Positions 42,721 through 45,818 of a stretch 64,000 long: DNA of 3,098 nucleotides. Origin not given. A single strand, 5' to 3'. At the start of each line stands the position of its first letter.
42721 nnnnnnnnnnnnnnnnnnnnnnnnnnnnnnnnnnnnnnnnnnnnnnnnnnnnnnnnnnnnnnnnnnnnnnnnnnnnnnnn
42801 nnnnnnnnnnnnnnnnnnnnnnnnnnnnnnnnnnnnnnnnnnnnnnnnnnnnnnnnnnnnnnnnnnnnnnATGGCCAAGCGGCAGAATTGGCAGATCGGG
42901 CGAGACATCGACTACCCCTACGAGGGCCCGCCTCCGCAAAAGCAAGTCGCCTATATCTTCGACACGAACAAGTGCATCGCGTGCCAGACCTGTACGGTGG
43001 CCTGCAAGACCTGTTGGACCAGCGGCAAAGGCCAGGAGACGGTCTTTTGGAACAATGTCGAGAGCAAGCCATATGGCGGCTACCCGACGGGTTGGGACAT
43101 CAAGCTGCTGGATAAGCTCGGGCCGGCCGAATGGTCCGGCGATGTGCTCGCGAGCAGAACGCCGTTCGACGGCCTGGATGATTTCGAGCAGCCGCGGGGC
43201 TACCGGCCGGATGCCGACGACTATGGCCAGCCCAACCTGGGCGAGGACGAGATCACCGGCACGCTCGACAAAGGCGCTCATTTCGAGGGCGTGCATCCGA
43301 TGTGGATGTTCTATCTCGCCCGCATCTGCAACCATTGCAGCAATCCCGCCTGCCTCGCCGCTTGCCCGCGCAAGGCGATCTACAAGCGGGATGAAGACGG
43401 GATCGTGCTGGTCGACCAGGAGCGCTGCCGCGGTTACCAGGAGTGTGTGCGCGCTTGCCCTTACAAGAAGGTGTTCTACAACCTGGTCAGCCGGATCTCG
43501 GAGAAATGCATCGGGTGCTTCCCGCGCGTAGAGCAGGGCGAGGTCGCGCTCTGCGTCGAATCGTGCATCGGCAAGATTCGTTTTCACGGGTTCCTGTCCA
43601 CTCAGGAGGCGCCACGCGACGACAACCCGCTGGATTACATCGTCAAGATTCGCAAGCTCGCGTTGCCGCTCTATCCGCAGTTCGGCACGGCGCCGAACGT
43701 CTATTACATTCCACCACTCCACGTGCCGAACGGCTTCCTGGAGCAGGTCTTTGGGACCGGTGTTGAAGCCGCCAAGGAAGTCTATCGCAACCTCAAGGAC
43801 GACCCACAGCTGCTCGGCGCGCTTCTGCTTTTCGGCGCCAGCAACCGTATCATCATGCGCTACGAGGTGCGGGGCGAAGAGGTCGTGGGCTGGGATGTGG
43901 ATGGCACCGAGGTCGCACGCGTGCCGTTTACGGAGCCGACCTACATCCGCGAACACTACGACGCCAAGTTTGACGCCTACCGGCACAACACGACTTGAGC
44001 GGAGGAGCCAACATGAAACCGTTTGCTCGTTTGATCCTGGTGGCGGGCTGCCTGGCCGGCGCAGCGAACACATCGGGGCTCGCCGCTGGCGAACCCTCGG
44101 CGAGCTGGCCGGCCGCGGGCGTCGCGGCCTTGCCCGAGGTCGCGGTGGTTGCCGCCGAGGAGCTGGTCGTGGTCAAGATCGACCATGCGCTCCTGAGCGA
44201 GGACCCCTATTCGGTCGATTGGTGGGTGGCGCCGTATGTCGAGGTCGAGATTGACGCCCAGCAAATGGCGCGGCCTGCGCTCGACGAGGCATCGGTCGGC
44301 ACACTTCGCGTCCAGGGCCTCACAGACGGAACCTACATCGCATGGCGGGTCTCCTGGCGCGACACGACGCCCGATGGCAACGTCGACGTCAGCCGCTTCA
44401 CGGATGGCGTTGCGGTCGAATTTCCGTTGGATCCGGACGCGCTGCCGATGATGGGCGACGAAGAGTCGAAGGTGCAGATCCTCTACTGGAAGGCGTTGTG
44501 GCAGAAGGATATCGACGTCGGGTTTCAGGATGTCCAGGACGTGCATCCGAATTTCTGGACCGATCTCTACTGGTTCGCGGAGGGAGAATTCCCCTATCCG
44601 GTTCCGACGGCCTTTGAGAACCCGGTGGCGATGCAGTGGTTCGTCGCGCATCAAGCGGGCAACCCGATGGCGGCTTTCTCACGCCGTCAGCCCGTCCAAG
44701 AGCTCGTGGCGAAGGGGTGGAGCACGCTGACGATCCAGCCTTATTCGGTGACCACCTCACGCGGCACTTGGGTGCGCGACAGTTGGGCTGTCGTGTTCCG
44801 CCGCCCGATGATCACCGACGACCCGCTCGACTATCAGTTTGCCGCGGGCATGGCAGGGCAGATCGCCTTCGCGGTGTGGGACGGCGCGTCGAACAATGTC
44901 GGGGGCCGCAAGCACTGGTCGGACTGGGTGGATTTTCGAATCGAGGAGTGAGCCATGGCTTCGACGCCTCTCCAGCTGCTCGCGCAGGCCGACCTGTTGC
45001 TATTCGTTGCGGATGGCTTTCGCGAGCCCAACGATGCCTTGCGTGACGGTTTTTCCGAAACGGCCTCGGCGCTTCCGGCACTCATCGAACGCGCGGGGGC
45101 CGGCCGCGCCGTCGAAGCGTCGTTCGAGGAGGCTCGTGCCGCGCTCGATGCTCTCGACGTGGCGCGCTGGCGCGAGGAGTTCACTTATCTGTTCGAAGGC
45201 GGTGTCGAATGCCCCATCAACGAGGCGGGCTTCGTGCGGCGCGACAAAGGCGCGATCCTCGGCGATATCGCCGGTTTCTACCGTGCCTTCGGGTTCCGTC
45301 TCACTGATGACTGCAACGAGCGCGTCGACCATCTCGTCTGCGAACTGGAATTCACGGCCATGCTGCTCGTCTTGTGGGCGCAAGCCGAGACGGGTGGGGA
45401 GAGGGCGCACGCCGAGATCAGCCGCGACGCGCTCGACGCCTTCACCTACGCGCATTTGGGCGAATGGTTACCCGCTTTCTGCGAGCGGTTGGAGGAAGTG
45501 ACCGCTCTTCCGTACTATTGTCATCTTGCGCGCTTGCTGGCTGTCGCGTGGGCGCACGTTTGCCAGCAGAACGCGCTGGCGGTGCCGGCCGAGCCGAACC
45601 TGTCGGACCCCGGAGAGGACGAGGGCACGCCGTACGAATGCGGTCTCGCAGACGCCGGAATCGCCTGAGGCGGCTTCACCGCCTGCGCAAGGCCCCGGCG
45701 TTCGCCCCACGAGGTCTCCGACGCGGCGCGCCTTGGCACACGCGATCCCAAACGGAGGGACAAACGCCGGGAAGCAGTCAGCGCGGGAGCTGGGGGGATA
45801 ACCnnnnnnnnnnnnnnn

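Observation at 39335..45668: Periplasmic type-II DMSO-reductase-family dehydrogenase (alpha-beta-gamma plus TorD-like delta) with an oversized 1162-aa alpha subunit and atypical FS0 ligand motif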

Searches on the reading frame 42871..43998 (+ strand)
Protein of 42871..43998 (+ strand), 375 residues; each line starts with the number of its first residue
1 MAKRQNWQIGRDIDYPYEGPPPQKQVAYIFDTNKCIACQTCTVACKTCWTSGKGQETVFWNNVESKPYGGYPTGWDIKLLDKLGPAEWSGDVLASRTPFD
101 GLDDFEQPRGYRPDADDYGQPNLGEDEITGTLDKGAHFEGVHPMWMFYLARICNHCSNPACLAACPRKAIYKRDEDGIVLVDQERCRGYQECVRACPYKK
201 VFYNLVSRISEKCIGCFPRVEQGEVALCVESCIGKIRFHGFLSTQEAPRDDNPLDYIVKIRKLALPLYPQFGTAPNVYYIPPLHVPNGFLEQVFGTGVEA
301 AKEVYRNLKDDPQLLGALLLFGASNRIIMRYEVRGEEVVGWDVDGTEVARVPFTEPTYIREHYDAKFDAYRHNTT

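Call 10: search_protein_families(library=ncbifam, proteins=[window:42871-43998:+], max_evalue=0.001)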
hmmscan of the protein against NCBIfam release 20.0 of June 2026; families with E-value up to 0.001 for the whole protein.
window:42871-43998:+ (375 aa): 28 families (the best 25 are shown)
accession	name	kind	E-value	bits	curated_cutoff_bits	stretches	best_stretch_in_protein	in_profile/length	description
TIGR03478.1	DMSO_red_II_bet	subfamily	2.7e-84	282.8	480.7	2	144-291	122-263/321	DMSO reductase family type II enzyme, iron-sulfur subunit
NF042979.1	EthbenzDh_ebdB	equivalog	1.3e-69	234.7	740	2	144-289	144-283/354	ethylbenzene dehydrogenase subunit beta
TIGR01660.1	narH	equivalog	5.8e-60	203.1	524.05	2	144-242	174-272/492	nitrate reductase subunit beta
NF011569.0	PRK14993.1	equivalog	9.8e-36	123.4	416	1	146-296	93-235/244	tetrathionate reductase subunit TtrB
TIGR02951.1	DMSO_dmsB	equivalog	5.8e-30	104.5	214.1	1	142-236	53-147/161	DMSO/selenate family reductase complex B subunit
NF041715.1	arsenate_red_ArrB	equivalog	7e-26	91.2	450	2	143-204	46-107/233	arsenate respiratory reductase iron-sulfur subunit ArrB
TIGR03149.1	cyt_nit_nrfC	equivalog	4.8e-25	88.2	377.6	1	149-281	90-217/225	cytochrome c nitrite reductase Fe-S protein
NF045797.1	DsrO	equivalog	1.2e-23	83.8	200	1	143-280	93-234/235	sulfate reduction electron transfer complex DsrMKJOP subunit DsrO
NF008134.0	PRK10882.1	equivalog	4.8e-17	62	263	1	148-233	108-199/329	hydrogenase 2 operon protein HybA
NF045715.1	sulf_resp_HmcB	equivalog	4.6e-16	58.8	420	1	147-233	101-189/307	sulfate respiration complex iron-sulfur protein HmcB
TIGR01582.1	FDH-beta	equivalog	8.6e-16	57.9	334.7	1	150-236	90-176/283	formate dehydrogenase subunit beta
NF007382.0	PRK09898.1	equivalog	2.5e-14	53.3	213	1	146-217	116-187/208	ferredoxin-like protein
NF038355.1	FDH3_beta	equivalog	1.6e-11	44.6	240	1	152-201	53-101/180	formate dehydrogenase FDH3 subunit beta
NF007658.0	PRK10330.1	equivalog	3.5e-09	36.4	260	1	150-216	55-119/181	electron transport protein HydN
NF009451.0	PRK12809.1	equivalog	3.9e-08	32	1154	1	152-234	55-131/639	formate-dependent uric acid utilization protein YgfT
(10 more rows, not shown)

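Call 25: search_solved_structures(query=window:42871-43998:+, max_evalue=1e-10, show_alignments=1)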
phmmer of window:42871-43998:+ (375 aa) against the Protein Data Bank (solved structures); distinct sequences matched with E-value up to 1e-10: 9.
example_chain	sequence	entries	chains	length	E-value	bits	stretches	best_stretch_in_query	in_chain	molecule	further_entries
7b04_A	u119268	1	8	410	3.9e-101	341.8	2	109-346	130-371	Nitrite oxidoreductase subunit B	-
4ydd_B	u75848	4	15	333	7.4e-67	228.9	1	21-286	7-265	DMSO reductase family type II enzyme, iron-sulfur subunit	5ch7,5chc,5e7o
2ivf_B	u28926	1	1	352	5.9e-65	222.7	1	23-289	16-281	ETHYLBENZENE DEHYDROGENASE BETA-SUBUNIT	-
1q16_B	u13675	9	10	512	4.9e-60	206.4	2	123-242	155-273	Respiratory nitrate reductase 1 beta chain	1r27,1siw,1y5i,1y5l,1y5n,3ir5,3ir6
3egw_B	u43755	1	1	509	4.9e-59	203.1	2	123-242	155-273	Respiratory nitrate reductase 1 beta chain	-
1y4z_B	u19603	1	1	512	5.1e-59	203.1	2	123-242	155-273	Respiratory nitrate reductase 1 beta chain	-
6cz7_B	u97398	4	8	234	3.6e-18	68.6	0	139-206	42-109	4Fe-4S ferredoxin, iron-sulfur binding domain protein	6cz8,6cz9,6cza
2vpw_B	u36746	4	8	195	9.7e-18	67.2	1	149-280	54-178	NRFC PROTEIN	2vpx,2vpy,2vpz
4v4c_B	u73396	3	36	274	7.4e-13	51.1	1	147-281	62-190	Pyrogallol hydroxytransferase small subunit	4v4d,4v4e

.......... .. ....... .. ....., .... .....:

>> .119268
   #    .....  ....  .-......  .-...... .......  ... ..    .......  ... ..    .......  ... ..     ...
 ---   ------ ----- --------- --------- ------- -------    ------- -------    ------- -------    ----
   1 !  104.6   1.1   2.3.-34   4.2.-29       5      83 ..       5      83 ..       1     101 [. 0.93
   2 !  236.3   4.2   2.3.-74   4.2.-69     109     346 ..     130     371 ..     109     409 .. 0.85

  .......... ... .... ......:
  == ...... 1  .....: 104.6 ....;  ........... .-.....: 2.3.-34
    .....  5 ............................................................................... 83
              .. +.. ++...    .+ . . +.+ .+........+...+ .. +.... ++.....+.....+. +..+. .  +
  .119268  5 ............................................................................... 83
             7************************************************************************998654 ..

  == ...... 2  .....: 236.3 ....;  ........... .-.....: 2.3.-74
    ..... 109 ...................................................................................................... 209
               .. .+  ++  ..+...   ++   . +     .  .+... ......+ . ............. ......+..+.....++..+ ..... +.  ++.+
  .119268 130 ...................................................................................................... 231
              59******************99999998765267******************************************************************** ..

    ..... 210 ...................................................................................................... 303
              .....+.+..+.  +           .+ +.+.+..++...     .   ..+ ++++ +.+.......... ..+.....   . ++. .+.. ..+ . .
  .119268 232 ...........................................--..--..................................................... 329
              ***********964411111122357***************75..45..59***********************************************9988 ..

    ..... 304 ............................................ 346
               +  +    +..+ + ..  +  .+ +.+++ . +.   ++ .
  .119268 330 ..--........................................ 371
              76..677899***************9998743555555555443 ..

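Call 62: find_encoding_contigs(protein=window:42871-43998:+, flank=3000, max_places=4)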
Protein window:42871-43998:+ (375 aa): no gene with exactly this product is on record in the collection.

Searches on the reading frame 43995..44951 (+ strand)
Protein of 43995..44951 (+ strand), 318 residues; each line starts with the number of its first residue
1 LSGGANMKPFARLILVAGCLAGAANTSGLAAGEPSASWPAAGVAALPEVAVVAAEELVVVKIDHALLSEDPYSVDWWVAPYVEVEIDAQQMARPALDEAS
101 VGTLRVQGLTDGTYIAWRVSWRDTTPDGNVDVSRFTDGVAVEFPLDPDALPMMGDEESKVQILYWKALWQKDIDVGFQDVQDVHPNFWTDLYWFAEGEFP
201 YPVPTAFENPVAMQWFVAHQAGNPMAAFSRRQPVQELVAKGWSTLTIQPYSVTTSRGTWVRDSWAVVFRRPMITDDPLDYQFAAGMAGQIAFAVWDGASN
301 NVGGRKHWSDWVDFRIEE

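Call 8: search_protein_families(library=pfam, proteins=[window:43995-44951:+], max_evalue=0.01)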
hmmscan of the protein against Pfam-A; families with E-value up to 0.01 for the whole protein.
window:43995-44951:+ (318 aa): 1 family
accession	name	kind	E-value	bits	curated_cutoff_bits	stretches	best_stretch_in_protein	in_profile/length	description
PF09459.16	EB_dh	-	1.7e-20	74.5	33.3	1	74-306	2-235/236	Ethylbenzene dehydrogenase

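Call 10: search_protein_families(library=ncbifam, proteins=[window:43995-44951:+], max_evalue=0.001)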
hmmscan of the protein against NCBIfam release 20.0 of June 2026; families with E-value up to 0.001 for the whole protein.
window:43995-44951:+ (318 aa): 2 families
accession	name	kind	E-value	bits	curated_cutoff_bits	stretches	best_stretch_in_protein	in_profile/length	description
TIGR03477.1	DMSO_red_II_gam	subfamily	1.1e-36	126.1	169.85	2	58-167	2-115/206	DMSO reductase family type II enzyme, heme b subunit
NF042980.1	EthbenzDh_ebdC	equivalog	1.1e-18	67.5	400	2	258-317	154-213/214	ethylbenzene dehydrogenase subunit gamma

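Call 24: search_solved_structures(query=window:43995-44951:+, max_evalue=0.01, show_alignments=3)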
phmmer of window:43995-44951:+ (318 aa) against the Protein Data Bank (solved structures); distinct sequences matched with E-value up to 0.01: 2.
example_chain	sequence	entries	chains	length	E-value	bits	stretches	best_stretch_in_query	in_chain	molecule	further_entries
7b04_C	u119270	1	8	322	1.6e-21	80.1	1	78-309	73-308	Nitrite oxidoreductase subunit C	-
2ivf_C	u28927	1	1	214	4.9e-13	52.2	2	101-182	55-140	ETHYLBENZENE DEHYDROGENASE GAMMA-SUBUNIT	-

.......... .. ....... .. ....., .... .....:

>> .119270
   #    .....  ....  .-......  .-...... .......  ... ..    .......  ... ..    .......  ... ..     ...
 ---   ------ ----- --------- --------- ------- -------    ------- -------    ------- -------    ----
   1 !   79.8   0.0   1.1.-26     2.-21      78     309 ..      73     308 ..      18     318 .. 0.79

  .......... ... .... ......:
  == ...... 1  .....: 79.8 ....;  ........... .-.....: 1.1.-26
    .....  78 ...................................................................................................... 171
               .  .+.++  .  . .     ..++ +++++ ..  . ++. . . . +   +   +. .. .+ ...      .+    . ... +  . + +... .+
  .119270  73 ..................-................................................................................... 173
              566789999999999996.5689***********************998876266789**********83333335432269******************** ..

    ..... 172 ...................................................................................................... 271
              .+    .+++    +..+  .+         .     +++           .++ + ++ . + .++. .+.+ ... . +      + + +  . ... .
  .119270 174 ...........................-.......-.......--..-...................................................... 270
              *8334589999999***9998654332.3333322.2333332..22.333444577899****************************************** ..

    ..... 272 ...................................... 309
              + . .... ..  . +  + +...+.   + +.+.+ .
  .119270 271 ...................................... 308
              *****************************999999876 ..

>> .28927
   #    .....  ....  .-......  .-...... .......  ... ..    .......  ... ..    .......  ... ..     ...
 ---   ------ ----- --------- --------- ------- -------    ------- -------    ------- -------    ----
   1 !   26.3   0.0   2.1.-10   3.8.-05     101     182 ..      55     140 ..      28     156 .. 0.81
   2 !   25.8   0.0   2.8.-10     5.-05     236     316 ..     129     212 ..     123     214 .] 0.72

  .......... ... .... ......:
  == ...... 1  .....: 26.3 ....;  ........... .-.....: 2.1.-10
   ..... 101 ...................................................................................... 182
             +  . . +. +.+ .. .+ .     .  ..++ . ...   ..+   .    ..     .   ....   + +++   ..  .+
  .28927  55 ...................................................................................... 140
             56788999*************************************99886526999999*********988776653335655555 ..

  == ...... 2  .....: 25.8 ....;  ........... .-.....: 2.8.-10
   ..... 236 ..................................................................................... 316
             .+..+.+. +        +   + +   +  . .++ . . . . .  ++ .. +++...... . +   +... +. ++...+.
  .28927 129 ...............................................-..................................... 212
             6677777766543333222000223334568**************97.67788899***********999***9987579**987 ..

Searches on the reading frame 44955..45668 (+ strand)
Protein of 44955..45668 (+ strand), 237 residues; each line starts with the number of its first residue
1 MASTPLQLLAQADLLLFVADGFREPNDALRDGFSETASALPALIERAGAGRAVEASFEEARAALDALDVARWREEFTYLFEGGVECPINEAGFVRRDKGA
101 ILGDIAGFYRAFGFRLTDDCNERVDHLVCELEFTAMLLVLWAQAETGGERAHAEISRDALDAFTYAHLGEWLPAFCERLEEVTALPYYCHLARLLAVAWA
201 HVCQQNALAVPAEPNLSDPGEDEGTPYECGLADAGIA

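Call 8: search_protein_families(library=pfam, proteins=[window:44955-45668:+], max_evalue=0.01)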
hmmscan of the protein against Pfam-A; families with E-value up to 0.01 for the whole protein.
window:44955-45668:+ (237 aa): 1 family
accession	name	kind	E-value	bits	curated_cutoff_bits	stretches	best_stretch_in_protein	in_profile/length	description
PF02613.20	Nitrate_red_del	-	4.1e-16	59.7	22.2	1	52-177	7-136/136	Nitrate reductase delta subunit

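Call 10: search_protein_families(library=ncbifam, proteins=[window:44955-45668:+], max_evalue=0.001)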
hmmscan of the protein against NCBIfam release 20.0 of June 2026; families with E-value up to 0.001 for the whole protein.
window:44955-45668:+ (237 aa): 3 families
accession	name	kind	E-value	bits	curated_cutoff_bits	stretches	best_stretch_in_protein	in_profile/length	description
TIGR03482.1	DMSO_red_II_cha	subfamily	2.1e-18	67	152.3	1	67-196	51-182/197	DMSO reductase family type II enzyme chaperone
NF042981.1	EthbenzDh_ebdD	equivalog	3.4e-11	43.2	360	1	82-196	94-205/222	ethylbenzene dehydrogenase subunit delta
NF003442.0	PRK04976.1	equivalog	9.1e-09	35.5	132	1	103-200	113-201/211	molecular chaperone TorD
